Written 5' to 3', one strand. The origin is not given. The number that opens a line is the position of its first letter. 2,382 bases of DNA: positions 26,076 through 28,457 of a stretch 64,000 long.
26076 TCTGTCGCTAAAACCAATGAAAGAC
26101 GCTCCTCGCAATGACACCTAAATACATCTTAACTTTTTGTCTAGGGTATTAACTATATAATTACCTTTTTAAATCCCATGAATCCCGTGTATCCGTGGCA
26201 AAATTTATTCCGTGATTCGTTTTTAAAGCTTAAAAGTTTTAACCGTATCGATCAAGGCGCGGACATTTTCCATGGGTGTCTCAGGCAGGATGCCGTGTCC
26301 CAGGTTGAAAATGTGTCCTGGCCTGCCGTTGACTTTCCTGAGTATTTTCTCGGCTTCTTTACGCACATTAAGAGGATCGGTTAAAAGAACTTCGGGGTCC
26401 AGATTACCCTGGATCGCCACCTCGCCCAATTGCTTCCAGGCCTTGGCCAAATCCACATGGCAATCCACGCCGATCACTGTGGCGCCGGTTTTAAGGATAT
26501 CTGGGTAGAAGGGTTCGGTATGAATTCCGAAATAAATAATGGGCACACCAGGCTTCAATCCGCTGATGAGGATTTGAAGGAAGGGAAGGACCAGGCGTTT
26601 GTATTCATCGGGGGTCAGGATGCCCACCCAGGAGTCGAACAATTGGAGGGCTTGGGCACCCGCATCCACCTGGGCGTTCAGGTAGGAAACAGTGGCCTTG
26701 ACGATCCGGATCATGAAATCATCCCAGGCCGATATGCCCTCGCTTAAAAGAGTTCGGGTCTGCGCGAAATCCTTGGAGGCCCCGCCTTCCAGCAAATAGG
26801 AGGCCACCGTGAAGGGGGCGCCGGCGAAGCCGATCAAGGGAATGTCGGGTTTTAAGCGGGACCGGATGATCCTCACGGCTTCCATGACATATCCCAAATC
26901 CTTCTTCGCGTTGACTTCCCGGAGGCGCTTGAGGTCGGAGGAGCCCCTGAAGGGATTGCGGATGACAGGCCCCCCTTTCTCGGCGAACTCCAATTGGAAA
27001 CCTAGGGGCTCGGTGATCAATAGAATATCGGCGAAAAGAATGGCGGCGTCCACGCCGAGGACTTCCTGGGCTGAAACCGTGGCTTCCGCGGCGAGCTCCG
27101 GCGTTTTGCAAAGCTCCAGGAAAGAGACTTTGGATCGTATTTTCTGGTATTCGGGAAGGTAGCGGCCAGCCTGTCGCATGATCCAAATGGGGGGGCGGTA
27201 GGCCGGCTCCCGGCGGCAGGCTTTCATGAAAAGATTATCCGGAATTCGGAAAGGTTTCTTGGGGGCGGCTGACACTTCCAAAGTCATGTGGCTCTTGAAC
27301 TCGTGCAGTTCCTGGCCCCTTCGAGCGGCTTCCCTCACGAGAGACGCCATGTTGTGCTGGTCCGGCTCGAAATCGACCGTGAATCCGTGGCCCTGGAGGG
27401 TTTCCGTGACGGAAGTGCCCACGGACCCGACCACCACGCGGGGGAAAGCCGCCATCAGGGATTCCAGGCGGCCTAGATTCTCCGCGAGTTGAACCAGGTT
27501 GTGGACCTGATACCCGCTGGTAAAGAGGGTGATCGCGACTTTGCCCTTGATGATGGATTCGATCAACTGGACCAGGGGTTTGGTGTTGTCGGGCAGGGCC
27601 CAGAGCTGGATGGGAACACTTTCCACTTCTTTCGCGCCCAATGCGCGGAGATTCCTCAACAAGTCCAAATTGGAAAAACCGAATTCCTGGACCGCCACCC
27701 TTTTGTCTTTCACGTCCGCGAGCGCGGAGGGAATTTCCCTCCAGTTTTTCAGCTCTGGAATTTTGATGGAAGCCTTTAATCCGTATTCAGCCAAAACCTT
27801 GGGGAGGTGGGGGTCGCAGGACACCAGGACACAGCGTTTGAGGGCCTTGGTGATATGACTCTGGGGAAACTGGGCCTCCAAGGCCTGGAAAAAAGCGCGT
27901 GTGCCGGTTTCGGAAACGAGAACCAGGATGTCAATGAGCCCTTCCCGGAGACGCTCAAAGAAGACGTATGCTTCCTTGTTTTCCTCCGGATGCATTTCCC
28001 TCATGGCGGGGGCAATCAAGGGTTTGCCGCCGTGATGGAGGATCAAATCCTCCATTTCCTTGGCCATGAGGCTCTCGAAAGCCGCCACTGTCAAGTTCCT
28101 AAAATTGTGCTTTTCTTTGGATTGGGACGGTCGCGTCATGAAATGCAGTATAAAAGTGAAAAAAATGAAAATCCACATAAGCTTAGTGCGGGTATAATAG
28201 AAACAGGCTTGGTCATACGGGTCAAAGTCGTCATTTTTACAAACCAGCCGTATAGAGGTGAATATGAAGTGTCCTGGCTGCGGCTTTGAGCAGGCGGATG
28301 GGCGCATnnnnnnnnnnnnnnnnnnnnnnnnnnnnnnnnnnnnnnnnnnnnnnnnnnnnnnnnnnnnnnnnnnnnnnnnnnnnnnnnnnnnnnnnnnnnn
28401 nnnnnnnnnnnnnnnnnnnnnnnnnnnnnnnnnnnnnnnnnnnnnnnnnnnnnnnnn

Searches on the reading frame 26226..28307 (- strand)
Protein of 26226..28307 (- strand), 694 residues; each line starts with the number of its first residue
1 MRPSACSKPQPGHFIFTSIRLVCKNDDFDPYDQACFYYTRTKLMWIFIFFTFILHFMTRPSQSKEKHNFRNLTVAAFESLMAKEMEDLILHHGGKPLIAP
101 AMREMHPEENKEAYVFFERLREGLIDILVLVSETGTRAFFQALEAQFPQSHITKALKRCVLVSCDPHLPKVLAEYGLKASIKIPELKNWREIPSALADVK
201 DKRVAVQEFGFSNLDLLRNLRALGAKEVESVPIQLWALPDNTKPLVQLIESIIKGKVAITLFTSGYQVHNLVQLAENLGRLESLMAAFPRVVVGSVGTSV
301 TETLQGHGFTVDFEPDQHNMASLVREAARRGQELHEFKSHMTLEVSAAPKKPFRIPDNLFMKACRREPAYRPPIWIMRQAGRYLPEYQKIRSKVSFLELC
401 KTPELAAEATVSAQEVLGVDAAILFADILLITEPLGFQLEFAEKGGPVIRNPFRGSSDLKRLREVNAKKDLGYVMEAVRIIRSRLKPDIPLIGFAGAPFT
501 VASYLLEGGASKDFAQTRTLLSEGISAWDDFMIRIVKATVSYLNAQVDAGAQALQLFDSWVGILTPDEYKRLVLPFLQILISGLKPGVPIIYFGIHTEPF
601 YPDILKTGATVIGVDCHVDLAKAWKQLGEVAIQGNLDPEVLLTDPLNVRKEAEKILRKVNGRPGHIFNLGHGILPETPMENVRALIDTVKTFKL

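Call 72: search_protein_families(library=pfam, proteins=[window:26226-28307:-], max_evalue=0.00001)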
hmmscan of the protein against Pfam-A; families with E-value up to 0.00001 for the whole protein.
window:26226-28307:- (694 aa): 2 families
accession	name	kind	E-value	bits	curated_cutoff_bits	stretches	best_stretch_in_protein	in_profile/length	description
PF01208.23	URO-D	-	2.6e-119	398.7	23.9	1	357-691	3-345/346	Uroporphyrinogen decarboxylase (URO-D)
PF02602.20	HEM4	-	6e-21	75.1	27.5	1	84-324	2-230/231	Uroporphyrinogen-III synthase HemD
